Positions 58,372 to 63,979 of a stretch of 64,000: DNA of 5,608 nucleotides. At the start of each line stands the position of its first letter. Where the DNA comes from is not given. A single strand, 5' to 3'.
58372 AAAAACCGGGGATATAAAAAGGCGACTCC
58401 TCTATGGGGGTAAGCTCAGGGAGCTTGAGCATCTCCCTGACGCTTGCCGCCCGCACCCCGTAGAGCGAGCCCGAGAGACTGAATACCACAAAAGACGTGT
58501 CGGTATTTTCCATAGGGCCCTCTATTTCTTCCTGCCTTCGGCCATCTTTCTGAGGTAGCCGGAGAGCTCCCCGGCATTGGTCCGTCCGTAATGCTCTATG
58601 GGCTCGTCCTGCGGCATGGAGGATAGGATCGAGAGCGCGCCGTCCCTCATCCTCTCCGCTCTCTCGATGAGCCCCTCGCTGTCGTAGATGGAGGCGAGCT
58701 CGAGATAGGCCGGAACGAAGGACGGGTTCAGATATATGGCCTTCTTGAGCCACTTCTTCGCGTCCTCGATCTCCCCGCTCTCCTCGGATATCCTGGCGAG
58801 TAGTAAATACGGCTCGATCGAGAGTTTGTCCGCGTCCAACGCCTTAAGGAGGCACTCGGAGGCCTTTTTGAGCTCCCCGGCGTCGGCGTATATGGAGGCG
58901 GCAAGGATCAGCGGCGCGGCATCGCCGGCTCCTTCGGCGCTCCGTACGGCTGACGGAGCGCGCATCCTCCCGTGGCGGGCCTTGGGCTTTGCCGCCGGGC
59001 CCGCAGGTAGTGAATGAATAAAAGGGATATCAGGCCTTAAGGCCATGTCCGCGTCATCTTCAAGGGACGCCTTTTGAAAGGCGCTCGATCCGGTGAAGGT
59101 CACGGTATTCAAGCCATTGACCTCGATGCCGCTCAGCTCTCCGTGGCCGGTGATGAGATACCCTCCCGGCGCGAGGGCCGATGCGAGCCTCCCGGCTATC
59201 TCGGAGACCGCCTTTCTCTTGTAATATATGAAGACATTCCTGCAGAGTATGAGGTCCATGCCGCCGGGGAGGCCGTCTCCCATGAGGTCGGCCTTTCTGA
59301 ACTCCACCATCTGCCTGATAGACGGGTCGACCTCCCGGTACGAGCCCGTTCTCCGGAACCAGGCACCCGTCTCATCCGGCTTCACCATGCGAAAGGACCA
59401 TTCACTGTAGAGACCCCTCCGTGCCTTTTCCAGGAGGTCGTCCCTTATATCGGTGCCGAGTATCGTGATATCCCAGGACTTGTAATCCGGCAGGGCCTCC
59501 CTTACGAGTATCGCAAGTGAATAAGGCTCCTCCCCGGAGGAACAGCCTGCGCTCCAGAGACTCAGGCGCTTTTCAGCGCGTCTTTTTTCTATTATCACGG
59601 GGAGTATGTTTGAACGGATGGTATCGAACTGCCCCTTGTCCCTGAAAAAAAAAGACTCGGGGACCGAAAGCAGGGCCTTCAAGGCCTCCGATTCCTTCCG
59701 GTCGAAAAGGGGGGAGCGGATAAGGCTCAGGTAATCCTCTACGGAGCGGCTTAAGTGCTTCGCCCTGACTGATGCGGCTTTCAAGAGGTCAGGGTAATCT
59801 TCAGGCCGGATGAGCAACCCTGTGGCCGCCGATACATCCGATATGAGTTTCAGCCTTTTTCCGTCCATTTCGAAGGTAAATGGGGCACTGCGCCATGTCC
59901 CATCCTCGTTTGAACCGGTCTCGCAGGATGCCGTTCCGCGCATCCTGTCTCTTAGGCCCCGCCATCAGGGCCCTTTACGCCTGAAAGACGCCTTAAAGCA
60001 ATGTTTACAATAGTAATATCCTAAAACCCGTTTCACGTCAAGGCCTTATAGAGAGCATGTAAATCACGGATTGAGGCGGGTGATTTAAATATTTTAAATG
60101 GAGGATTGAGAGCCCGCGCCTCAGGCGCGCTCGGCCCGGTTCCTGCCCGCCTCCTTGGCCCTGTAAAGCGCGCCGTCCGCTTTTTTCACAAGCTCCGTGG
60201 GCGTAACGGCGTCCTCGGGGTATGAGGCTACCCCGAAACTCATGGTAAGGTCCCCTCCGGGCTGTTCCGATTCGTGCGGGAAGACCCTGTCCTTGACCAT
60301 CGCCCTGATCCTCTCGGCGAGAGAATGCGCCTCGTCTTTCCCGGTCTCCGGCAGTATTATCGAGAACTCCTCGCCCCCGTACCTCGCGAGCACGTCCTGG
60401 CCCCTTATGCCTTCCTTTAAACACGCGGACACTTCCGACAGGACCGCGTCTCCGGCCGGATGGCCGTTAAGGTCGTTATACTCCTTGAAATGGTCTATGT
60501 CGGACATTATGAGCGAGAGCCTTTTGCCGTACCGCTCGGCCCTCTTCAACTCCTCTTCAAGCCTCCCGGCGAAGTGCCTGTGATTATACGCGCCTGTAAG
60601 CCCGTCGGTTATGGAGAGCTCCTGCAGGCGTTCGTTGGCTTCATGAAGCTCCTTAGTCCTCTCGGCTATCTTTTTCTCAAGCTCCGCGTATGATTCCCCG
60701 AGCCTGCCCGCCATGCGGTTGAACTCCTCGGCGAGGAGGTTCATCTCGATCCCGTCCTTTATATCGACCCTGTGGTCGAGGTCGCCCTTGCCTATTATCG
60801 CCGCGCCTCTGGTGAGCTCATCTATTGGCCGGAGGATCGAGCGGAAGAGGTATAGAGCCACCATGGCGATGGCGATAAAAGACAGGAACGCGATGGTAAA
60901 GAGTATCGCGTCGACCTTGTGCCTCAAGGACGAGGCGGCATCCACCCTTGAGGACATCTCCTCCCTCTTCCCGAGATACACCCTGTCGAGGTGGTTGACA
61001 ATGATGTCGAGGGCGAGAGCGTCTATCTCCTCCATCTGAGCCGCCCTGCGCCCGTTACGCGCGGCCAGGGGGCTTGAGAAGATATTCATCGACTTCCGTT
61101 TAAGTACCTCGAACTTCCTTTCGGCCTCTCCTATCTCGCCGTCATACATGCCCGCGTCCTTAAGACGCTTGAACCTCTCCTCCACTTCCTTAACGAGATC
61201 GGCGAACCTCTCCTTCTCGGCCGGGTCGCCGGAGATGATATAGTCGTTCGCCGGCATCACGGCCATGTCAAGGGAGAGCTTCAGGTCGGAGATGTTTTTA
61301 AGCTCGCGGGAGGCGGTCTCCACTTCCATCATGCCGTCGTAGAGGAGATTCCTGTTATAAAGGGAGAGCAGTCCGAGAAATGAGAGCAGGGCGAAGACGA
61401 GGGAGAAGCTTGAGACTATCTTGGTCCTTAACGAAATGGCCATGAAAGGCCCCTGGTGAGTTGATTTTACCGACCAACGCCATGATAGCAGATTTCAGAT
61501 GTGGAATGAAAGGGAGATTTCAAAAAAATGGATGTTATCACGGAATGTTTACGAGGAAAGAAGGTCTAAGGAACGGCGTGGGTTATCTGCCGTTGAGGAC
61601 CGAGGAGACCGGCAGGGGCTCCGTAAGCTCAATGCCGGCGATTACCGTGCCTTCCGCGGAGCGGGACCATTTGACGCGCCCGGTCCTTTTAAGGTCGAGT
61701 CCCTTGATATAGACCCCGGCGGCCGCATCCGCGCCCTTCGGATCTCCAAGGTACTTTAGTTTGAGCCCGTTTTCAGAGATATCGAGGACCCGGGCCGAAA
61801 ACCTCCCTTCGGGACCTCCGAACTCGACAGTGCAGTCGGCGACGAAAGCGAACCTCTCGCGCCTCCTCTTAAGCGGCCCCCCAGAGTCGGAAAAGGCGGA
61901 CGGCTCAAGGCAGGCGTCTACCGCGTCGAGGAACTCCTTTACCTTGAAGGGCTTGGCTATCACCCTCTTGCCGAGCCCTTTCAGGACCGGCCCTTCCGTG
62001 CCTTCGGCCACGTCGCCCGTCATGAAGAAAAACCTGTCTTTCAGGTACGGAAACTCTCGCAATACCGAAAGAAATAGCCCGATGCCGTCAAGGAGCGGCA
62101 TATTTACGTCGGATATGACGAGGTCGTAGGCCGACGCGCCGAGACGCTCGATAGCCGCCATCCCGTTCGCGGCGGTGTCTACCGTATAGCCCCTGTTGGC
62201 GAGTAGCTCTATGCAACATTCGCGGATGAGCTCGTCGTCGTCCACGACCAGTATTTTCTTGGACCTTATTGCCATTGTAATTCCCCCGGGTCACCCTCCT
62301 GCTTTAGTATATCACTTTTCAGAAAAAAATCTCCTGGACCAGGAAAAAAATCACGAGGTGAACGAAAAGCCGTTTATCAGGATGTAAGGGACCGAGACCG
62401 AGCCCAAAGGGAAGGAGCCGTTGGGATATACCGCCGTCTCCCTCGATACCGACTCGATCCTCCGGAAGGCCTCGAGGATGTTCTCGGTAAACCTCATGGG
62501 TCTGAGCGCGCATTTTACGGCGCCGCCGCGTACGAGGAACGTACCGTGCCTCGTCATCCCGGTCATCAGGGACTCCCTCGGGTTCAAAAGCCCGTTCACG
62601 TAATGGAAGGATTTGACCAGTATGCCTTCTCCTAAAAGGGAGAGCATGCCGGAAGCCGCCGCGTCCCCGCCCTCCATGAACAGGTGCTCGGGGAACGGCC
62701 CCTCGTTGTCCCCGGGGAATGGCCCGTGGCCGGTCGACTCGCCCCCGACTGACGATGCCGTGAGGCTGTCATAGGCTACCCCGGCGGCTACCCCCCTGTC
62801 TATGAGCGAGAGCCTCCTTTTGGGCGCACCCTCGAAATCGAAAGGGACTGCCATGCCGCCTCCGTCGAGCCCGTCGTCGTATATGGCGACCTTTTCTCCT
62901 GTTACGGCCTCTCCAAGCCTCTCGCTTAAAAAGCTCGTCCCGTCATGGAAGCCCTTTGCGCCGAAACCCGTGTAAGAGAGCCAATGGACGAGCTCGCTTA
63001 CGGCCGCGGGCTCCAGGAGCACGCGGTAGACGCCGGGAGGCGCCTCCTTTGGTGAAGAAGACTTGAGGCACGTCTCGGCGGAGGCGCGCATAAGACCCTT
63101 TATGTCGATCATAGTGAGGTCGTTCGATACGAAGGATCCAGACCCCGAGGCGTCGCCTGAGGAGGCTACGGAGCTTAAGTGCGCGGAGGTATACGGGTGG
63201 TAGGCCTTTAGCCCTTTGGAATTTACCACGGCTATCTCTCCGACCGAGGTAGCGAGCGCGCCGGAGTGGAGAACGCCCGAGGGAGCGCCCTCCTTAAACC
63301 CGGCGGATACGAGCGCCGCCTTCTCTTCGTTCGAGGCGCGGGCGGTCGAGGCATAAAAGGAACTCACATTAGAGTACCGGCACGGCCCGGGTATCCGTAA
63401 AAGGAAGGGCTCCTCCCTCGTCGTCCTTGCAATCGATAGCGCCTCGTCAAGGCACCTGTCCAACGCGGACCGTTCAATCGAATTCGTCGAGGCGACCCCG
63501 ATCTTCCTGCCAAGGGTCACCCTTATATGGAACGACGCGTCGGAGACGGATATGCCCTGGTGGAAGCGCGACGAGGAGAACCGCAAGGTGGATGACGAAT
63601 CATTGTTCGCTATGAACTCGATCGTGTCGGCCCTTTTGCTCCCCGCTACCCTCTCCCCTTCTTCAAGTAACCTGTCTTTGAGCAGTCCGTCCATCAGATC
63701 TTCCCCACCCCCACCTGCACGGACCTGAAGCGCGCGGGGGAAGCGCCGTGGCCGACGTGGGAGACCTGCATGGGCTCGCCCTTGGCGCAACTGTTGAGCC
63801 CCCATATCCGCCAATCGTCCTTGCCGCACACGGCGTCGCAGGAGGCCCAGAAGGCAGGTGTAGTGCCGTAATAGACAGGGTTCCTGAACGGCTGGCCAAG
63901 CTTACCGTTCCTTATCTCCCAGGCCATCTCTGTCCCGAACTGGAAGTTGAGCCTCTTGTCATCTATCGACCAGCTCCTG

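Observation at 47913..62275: Wsp/Frz-like chemosensory operon wired to c-di-GMP enzymes without a REC-GGDEF output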

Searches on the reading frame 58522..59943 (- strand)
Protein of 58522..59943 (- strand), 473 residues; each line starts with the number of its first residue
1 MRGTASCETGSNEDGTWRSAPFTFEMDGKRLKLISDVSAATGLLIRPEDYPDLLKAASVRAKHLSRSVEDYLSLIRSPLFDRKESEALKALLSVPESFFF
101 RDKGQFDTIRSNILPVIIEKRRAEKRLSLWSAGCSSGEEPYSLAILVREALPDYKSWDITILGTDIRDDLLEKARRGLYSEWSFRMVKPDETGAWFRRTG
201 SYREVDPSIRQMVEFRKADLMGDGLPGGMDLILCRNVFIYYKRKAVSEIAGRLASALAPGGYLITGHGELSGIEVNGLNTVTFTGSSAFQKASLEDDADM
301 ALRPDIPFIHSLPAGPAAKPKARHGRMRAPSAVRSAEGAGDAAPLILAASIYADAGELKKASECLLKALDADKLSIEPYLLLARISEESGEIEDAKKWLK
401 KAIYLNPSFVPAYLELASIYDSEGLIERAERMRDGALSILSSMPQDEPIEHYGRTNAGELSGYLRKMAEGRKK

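Call 3: search_protein_families(library=pfam, proteins=[window:58522-59943:-], max_evalue=0.01)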
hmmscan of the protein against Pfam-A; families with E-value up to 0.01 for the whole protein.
window:58522-59943:- (473 aa): 15 families
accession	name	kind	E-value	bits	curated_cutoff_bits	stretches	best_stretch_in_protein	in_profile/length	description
PF01739.24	CheR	-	1.9e-49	168.2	27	1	97-270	3-178/195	CheR methyltransferase, SAM binding domain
PF13181.12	TPR_8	-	1e-11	44.4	25.7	1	377-408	2-33/34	Tetratricopeptide repeat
PF13414.12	TPR_11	-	1.4e-07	31.5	26.8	1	388-420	6-38/42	TPR repeat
PF13431.12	TPR_17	-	1.6e-07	31.5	24.4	0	399-430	2-33/34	Tetratricopeptide repeat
PF07719.23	TPR_2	-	7.7e-07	29.2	27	0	379-408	4-33/34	Tetratricopeptide repeat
PF14559.12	TPR_19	-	2.8e-06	28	25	1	367-416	16-64/68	Tetratricopeptide repeat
PF13428.12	TPR_14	-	3.9e-06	27.5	23.5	1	345-385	4-44/44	Tetratricopeptide repeat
PF00515.34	TPR_1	-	6.2e-06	26.3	27.8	0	379-409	4-34/34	Tetratricopeptide repeat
PF25062.1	ARM_TT21_N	-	0.00031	21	40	1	356-418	150-210/222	Tetratricopeptide repeat protein 21 N-terminal ARM repeat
PF25060.1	ARM_TT21_2nd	-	0.00037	20.5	27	1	378-421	224-267/270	Tetratricopeptide repeat protein 21 second ARM domain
PF12569.14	NatA_aux_su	-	0.002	17.6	33.3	1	347-404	197-254/515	N-terminal acetyltransferase A, auxiliary subunit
PF17874.7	TPR_MalT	-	0.0024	17.6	45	1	343-407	123-192/336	MalT-like TPR region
PF08242.18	Methyltransf_12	-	0.004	18.3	30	0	212-263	50-98/98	Methyltransferase domain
PF13424.12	TPR_12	-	0.0054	17.3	30.1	0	347-403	8-72/77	Tetratricopeptide repeat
PF13176.12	TPR_7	-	0.0063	17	27.9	0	412-439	1-28/36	Tetratricopeptide repeat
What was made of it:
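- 58522..59943 (-): CheR methyltransferase fused to TPR repeats (alternative start at 59868). Pfam CheR plus TPR families (call 3).
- On ACF-class chemosensory pathway (Wuichet-Zhulin / MiST): Pfam CheR plus several TPR families in 58522-59943 (call 3).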

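Call 34: search_protein_families(library=ncbifam, proteins=[window:58522-59943:-], max_evalue=0.00001)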
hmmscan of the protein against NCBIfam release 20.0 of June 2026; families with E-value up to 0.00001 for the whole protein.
window:58522-59943:- (473 aa): 4 families
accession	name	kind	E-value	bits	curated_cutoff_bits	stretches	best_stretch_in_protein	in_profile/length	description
NF007902.0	PRK10611.1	equivalog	3.5e-26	92.1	435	1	70-269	68-264/287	protein-glutamate O-methyltransferase CheR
TIGR02917.1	PEP_TPR_lipo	equivalog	1.5e-08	33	312.2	1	341-429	464-654/899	XrtA/PEP-CTERM system TPR-repeat protein PrsT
TIGR02521.1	type_IV_pilW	equivalog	1.2e-07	31.6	154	0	388-439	43-94/234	type IV pilus biogenesis/stability protein PilW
NF008757.0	PRK11788.1-5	equivalog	3.4e-06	26.5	363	1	350-424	188-263/388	lipopolysaccharide assembly protein LapB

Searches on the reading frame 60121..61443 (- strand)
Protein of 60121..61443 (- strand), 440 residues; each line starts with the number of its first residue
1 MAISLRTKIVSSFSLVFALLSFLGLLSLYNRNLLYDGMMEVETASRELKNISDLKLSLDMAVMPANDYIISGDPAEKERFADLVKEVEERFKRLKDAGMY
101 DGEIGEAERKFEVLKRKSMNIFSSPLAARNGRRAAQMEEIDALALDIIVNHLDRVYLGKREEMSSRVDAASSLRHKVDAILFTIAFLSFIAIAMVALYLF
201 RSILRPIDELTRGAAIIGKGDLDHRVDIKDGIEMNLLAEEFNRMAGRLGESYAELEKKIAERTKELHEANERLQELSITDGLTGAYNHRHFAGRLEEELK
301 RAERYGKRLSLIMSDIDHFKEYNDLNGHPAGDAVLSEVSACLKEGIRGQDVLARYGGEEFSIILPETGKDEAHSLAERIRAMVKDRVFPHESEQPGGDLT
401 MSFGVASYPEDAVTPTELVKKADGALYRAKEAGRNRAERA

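Call 3: search_protein_families(library=pfam, proteins=[window:60121-61443:-], max_evalue=0.01)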
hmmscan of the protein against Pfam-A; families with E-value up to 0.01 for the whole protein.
window:60121-61443:- (440 aa): 2 families
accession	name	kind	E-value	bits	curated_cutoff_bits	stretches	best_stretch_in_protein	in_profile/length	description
PF00990.26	GGDEF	-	2.7e-49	167.4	23.8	1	278-436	2-161/161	Diguanylate cyclase, GGDEF domain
PF00672.30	HAMP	-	1.7e-15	57.5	25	1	199-248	2-51/53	HAMP domain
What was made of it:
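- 60121..61443 (-): TM-sensor-HAMP-GGDEF diguanylate cyclase. Pfam HAMP plus GGDEF (call 3).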

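Call 34: search_protein_families(library=ncbifam, proteins=[window:60121-61443:-], max_evalue=0.00001)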
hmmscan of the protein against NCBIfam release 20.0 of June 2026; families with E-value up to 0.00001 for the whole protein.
window:60121-61443:- (440 aa): 34 families (the best 25 are shown)
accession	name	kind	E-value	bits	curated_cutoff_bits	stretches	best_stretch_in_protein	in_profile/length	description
TIGR00254.1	GGDEF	domain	2e-54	183.8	37.4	1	273-438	1-165/168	diguanylate cyclase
NF007135.0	PRK09581.1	equivalog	2.5e-51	174.9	474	1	263-437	278-452/457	PleD family two-component system response regulator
NF038266.1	diguan_SiaD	equivalog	2.5e-50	171.2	290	1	262-436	78-251/252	biofilm regulation diguanylate cyclase SiaD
NF007423.1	PRK09966.1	equivalog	1.2e-41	142.9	325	1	180-430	152-390/390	diguanylate cyclase DgcN/YfiN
NF007380.0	PRK09894.1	equivalog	1.3e-40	139.6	256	1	250-437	101-284/296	diguanylate cyclase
NF047654.1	DiguCycDgcRLepto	equivalog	2.8e-40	138.1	500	1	262-436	121-292/295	diguanylate cyclase DgcR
NF041606.1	dguan_cyc_DgcA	equivalog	4.5e-40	137.6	370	1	250-436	148-335/340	diguanylate cyclase DgcA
NF007599.0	PRK10245.1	equivalog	2.7e-34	118.2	402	1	264-439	197-369/371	diguanylate cyclase AdrA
NF007298.0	PRK09776.1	equivalog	5.9e-33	113.8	1135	1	274-437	681-842/1111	diguanylate cyclase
NF051473.1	DigCycDgcsShew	equivalog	2.7e-30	105.8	400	1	274-436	132-287/291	diguanylate cyclase DgcS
NF045675.1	PhdiestaseDibA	equivalog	1.4e-28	99.7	980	1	266-435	192-359/623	phosphodiesterase DibA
NF011955.1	PRK15426.1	equivalog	3.4e-28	98.1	408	1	265-436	386-557/564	cellulose biosynthesis regulator diguanylate cyclase DgcQ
NF047872.1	GGDEF_GdpS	equivalog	2.3e-27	96.1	400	1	271-436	181-346/355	GGDEF domain-containing protein GdpS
NF007474.0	PRK10060.1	equivalog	8.7e-24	83.7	782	1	266-436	226-391/663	cyclic di-GMP phosphodiesterase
NF040885.1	diguan_DgcJ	equivalog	6.6e-23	81.3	500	1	270-435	334-491/493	diguanylate cyclase DgcJ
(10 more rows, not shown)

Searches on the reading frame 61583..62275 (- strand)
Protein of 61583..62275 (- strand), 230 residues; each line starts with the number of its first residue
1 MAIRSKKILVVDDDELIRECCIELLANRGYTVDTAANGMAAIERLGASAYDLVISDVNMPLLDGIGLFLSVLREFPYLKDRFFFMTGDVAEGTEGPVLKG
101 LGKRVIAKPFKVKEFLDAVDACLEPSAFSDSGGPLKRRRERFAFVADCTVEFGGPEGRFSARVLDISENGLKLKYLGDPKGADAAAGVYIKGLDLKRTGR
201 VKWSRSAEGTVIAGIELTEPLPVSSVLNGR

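Call 3: search_protein_families(library=pfam, proteins=[window:61583-62275:-], max_evalue=0.01)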
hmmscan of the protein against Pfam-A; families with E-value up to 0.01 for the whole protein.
window:61583-62275:- (230 aa): 2 families
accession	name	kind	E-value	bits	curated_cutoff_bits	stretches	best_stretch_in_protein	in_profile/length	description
PF00072.30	Response_reg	-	1.4e-17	64.3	30.2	1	8-119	1-110/111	Response regulator receiver domain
PF07238.19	PilZ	-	2.8e-07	31.3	22.5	1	136-217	2-85/102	PilZ domain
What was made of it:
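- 61583..62275 (-): REC-PilZ protein, a candidate c-di-GMP receptor with a phosphorylatable receiver. Pfam Response_reg plus PilZ (call 3).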

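Call 34: search_protein_families(library=ncbifam, proteins=[window:61583-62275:-], max_evalue=0.00001)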
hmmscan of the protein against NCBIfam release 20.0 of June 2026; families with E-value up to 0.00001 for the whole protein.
window:61583-62275:- (230 aa): 59 families (the best 25 are shown)
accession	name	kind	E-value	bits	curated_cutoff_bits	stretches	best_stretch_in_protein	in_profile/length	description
NF046022.1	RespRegCpdRBruc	equivalog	2.1e-16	60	180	1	7-124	3-118/120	cell cycle two-component system response regulator CpdR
NF046020.1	HisKinCckABruc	equivalog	1.1e-13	50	1000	1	5-123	749-867/868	cell cycle histidine kinase CckA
NF041733.1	resp_reg_CseB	equivalog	2.8e-13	49.8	350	1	7-71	2-66/228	two-component system response regulator CseB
NF007969.0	PRK10693.1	equivalog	2e-12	46.8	329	1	3-129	5-130/337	two-component system response regulator RssB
NF052574.1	HisKinEspCMyxo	equivalog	3.1e-12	45.5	1200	1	4-124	664-784/785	serine histidine kinase EspC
NF053512.1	nitric_RR_NosR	exception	1.5e-11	44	400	1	8-125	1-117/422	response regulator c-di-GMP phosphodiesterase, NosR family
NF053854.1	RespRegPhoBBctds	equivalog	3.8e-11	42.8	270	1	8-125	1-117/225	two-component system response regulator PhoB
TIGR01818.1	ntrC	equivalog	4.4e-11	42.2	558.6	1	8-123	1-114/463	nitrogen regulation protein NR(I)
NF008099.0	PRK10841.1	equivalog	7.2e-11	40.6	920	1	7-67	826-886/949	two-component system sensor histidine kinase RcsC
NF007901.0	PRK10610.1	equivalog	1.2e-10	41.6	189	1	1-70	1-71/129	chemotaxis response regulator CheY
NF045717.1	DVU0259_DivK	exception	1.6e-10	41.2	160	1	5-122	2-115/117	DVU0259 family response regulator domain-containing protein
NF008469.0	PRK11361.1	equivalog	1.8e-10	40.2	714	1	5-116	4-113/461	acetoacetate metabolism transcriptional regulator AtoC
NF052596.1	RR_EAL_PvrR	equivalog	2.5e-10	39.5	580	1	5-70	3-69/398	response regulator cyclic di-GMP phosphodiesterase PvrR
NF007928.2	PRK10643.1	equivalog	2.8e-10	40.2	330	1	7-90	2-84/216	two-component system response regulator PmrA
NF000402.1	vanR-B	exception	2.9e-10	40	480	1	5-126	2-120/219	vancomycin resistance response regulator transcription factor VanR-B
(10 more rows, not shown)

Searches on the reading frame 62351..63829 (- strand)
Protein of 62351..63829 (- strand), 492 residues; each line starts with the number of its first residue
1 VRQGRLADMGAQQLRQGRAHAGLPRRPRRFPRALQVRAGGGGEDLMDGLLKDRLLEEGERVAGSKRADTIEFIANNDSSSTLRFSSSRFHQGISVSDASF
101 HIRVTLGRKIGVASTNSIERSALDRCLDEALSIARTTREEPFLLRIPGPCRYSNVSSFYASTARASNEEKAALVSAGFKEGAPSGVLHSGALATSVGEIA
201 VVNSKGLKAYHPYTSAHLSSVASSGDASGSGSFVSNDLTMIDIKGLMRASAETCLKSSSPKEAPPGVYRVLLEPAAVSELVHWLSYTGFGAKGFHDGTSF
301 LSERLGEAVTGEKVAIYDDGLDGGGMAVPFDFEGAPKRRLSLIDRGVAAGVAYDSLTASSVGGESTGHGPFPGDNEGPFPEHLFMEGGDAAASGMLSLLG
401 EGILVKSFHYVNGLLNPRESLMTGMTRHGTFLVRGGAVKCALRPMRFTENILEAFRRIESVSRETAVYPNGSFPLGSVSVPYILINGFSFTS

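Call 4: search_protein_families(library=pfam, proteins=[window:62351-63829:-], max_evalue=0.01)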
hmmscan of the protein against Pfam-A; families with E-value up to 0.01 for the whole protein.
window:62351-63829:- (492 aa): 3 families
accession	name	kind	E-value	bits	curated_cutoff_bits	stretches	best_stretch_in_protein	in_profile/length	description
PF19289.4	PmbA_TldD_3rd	-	3.2e-42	144.6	22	1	265-491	1-219/220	PmbA/TldA metallopeptidase C-terminal domain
PF01523.21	PmbA_TldD_1st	-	1.2e-06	29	20.9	1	76-134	7-65/65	PmbA/TldA metallopeptidase domain 1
PF19290.4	PmbA_TldD_2nd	-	0.00029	21.7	20.9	1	191-254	37-105/109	PmbA/TldA metallopeptidase central domain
